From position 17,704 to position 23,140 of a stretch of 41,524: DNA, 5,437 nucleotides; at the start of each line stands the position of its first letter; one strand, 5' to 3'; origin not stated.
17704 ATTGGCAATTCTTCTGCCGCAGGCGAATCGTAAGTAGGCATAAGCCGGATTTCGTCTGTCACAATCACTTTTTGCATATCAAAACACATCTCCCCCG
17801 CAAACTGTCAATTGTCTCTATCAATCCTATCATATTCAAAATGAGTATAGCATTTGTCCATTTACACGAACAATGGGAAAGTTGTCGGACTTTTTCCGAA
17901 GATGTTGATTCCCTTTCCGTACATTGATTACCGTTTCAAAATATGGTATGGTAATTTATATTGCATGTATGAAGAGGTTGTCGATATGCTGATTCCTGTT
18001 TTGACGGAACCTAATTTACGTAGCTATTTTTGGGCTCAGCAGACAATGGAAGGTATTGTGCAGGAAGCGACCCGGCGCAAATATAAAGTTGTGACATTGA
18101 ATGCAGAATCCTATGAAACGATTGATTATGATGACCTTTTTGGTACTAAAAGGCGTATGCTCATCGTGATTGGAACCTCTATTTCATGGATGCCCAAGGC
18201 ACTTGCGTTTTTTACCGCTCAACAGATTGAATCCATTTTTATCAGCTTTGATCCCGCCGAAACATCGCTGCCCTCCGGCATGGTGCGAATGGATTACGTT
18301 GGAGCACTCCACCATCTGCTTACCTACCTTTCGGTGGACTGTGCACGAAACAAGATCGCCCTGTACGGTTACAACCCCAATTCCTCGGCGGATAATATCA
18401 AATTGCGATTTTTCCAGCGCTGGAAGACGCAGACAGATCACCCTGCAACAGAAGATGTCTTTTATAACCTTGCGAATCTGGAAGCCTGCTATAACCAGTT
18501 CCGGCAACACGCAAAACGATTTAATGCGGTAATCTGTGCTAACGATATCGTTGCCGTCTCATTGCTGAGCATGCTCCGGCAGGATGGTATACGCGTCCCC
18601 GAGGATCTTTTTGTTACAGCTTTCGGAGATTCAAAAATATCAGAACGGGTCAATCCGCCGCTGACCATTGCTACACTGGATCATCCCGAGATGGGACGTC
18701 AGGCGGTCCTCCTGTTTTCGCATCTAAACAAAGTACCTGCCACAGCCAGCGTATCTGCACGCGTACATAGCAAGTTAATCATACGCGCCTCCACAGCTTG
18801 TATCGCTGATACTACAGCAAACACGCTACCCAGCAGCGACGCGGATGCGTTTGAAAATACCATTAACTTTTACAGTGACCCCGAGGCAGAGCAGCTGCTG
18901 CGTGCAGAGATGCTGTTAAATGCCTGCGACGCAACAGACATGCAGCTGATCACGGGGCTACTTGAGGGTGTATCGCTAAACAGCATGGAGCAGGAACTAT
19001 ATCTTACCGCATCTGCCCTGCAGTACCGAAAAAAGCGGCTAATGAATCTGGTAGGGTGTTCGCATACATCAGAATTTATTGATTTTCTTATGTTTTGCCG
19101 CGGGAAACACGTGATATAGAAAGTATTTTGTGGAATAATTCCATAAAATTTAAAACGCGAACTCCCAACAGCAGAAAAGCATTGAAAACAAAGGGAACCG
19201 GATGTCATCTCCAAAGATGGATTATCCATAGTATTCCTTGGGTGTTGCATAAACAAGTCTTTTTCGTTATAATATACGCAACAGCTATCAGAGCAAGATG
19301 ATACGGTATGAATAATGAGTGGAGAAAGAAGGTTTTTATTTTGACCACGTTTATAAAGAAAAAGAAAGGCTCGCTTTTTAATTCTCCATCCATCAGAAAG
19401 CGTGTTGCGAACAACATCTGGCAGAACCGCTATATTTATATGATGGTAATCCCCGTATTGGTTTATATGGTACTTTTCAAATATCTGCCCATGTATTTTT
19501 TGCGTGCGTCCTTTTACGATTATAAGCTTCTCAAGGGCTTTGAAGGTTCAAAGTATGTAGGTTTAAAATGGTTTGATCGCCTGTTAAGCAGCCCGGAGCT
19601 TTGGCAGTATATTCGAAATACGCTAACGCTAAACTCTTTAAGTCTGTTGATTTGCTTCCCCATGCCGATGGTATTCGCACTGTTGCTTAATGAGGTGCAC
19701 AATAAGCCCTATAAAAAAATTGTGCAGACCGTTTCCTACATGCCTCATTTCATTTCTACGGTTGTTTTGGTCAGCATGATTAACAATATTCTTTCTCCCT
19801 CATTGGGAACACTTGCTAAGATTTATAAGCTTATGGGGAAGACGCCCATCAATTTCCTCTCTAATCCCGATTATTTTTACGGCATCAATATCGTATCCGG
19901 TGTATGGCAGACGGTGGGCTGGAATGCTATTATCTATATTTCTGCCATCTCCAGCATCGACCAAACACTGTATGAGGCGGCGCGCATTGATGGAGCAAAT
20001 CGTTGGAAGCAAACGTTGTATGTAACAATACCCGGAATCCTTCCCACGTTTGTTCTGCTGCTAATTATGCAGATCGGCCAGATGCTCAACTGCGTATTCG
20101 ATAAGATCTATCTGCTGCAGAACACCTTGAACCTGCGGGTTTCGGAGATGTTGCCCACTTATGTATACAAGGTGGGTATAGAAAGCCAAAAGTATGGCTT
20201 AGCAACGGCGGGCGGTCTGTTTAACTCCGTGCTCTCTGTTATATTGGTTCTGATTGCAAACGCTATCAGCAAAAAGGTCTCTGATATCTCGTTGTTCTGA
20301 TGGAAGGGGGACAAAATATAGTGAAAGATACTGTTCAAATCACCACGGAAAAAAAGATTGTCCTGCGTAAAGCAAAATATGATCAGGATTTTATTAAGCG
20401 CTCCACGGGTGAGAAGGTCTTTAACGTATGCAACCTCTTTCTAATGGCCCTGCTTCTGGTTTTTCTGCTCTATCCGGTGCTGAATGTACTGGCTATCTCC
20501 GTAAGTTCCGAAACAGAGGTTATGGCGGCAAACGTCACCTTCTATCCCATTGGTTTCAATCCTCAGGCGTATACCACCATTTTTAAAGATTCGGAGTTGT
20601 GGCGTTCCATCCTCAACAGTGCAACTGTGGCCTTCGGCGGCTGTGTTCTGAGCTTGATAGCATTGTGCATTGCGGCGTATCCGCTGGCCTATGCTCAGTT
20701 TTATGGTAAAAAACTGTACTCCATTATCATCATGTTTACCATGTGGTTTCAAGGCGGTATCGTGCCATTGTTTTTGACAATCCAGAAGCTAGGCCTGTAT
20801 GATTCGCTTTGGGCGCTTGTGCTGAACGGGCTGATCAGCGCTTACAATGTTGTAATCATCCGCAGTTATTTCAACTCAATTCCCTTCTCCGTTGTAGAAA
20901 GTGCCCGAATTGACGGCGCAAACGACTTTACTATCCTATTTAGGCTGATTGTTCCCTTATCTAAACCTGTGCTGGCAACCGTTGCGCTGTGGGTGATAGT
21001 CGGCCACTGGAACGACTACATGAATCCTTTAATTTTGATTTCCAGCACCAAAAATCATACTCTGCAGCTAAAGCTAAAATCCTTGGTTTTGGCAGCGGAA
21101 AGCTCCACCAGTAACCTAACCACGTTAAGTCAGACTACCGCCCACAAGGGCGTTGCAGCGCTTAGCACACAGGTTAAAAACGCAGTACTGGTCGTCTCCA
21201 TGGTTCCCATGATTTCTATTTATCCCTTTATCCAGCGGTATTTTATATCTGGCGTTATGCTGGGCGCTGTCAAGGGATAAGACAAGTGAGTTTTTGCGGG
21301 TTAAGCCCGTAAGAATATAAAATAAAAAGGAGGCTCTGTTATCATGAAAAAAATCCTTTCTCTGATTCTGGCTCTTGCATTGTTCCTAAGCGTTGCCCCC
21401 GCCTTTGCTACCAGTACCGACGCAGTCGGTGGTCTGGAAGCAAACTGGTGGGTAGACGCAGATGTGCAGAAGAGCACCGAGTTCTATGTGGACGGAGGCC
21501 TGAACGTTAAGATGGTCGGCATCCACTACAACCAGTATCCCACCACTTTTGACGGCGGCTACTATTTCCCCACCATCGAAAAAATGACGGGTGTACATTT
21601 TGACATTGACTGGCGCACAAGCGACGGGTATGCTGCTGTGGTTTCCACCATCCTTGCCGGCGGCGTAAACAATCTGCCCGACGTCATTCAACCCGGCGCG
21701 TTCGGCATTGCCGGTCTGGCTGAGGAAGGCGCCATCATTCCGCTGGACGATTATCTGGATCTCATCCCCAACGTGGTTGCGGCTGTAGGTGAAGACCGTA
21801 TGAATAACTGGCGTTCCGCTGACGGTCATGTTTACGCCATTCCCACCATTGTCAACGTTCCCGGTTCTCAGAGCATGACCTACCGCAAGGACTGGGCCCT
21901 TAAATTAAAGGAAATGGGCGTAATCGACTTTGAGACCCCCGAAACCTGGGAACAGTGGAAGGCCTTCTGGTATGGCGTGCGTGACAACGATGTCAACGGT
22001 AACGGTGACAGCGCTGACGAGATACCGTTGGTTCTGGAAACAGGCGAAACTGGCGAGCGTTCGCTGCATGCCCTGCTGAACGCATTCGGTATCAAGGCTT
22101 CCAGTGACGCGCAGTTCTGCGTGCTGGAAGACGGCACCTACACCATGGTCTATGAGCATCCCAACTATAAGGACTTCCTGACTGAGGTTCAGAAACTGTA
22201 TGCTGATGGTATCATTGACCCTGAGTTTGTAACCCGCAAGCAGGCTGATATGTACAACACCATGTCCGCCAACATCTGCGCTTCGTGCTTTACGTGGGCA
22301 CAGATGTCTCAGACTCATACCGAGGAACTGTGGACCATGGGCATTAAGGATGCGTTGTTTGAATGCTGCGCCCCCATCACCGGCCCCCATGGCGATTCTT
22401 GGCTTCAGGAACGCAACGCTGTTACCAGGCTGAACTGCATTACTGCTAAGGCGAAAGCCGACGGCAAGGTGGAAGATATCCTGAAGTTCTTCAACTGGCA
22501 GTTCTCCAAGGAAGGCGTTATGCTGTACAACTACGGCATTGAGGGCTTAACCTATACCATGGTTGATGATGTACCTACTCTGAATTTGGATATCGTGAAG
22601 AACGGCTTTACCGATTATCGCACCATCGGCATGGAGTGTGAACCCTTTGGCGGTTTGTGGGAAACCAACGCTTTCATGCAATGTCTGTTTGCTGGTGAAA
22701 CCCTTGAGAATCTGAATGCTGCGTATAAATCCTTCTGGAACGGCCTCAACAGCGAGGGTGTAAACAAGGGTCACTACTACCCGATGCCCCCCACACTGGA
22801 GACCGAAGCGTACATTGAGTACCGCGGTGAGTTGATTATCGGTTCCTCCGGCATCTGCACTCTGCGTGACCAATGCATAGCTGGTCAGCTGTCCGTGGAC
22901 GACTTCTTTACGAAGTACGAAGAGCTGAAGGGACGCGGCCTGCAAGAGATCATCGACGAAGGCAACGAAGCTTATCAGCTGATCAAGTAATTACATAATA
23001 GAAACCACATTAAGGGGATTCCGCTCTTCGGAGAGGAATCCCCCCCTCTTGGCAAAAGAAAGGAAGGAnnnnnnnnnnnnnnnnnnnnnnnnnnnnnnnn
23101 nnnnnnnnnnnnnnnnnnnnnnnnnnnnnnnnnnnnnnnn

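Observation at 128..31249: One unusual sugar-catabolic gene set present twice, diverged and shuffled, on either side of a single regulator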

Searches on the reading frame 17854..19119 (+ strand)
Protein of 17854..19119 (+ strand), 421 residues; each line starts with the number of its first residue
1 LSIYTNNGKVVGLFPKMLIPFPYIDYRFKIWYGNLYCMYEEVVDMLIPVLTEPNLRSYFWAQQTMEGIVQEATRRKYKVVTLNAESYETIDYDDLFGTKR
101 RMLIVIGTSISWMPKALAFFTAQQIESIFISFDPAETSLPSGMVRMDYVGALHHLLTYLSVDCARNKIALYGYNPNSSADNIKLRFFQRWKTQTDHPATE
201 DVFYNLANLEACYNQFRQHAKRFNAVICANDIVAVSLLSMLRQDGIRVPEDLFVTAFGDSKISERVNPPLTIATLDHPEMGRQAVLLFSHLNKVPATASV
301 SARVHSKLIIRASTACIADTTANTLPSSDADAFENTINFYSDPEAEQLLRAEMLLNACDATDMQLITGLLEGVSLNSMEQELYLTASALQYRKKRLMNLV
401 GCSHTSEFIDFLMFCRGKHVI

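Call 4: search_protein_families(library=pfam, proteins=[window:17854-19119:+])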
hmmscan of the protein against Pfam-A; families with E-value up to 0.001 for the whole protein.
window:17854-19119:+ (421 aa): 1 family
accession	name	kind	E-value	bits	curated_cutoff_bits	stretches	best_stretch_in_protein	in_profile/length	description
PF13377.12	Peripla_BP_3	-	3.6e-20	73.2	26.5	1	167-314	11-167/167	Periplasmic binding protein-like domain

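Call 35: search_protein_families(library=pfam, proteins=[window:17854-19119:+], max_evalue=5)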
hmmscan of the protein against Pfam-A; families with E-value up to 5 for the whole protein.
window:17854-19119:+ (421 aa): 3 families
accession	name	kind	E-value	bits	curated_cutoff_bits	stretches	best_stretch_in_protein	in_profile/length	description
PF13377.12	Peripla_BP_3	-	3.6e-20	73.2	26.5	1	167-314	11-167/167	Periplasmic binding protein-like domain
PF00532.27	Peripla_BP_1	-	0.0012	18.8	22.2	1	60-304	16-271/281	Periplasmic binding proteins and sugar binding domain of LacI family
PF21319.3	zf-FCS_1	-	0.26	11.8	26.6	1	211-229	10-28/31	Zinc finger, FCS-type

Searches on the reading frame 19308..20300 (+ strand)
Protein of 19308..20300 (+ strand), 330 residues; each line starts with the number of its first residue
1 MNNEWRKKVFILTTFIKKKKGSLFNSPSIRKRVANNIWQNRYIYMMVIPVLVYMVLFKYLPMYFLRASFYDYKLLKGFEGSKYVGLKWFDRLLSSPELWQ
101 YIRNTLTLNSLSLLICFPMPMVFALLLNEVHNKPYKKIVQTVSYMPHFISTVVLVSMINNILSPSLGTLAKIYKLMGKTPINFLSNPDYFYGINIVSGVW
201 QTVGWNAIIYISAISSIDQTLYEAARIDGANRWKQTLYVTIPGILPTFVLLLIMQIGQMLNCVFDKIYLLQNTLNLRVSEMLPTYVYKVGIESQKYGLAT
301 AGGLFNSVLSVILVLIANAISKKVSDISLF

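Call 4: search_protein_families(library=pfam, proteins=[window:19308-20300:+])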
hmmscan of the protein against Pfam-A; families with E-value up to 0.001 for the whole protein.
window:19308-20300:+ (330 aa): 1 family
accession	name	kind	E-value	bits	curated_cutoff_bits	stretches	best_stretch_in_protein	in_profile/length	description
PF00528.27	BPD_transp_1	-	9.8e-18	65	26.4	1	122-325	3-183/184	Binding-protein-dependent transport system inner membrane component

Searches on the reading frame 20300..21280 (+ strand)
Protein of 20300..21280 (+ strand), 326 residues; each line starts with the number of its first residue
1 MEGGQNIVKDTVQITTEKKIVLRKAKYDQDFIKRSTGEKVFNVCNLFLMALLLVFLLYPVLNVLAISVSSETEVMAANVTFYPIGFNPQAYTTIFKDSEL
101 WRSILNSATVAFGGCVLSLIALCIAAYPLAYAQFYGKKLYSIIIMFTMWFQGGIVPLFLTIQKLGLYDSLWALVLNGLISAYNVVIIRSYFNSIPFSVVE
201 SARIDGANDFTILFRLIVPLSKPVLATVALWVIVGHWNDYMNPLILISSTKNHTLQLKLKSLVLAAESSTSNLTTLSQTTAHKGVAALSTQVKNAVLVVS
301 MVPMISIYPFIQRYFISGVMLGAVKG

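Call 4: search_protein_families(library=pfam, proteins=[window:20300-21280:+])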
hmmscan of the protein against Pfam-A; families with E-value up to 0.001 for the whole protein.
window:20300-21280:+ (326 aa): 1 family
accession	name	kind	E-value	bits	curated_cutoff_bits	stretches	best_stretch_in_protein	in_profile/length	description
PF00528.27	BPD_transp_1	-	2e-11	44.4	26.4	1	141-316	34-179/184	Binding-protein-dependent transport system inner membrane component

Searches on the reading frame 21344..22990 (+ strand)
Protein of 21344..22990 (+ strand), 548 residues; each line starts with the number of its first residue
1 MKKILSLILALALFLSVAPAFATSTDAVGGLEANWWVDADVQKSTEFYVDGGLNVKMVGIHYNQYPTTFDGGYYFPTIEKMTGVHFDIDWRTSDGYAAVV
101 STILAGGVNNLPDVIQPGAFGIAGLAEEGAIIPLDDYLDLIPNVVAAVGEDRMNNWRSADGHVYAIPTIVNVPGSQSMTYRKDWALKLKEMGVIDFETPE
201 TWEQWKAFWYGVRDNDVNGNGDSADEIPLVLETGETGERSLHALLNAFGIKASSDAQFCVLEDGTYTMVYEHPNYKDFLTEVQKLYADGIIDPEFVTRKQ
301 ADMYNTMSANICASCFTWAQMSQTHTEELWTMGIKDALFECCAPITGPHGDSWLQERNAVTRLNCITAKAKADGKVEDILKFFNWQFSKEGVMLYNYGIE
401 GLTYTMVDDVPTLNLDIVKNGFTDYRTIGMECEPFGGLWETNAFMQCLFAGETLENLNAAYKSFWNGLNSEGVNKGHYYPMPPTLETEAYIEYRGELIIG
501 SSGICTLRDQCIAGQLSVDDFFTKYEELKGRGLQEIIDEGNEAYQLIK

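Call 4: search_protein_families(library=pfam, proteins=[window:21344-22990:+])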
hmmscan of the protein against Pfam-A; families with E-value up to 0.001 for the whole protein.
window:21344-22990:+ (548 aa): 2 families
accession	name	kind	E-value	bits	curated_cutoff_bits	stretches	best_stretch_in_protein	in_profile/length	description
PF13416.11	SBP_bac_8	-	1.2e-05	25.7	27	1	79-255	7-150/279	Bacterial extracellular solute-binding protein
PF01547.30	SBP_bac_1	-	1.5e-05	25.6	26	1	79-207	18-136/307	Bacterial extracellular solute-binding protein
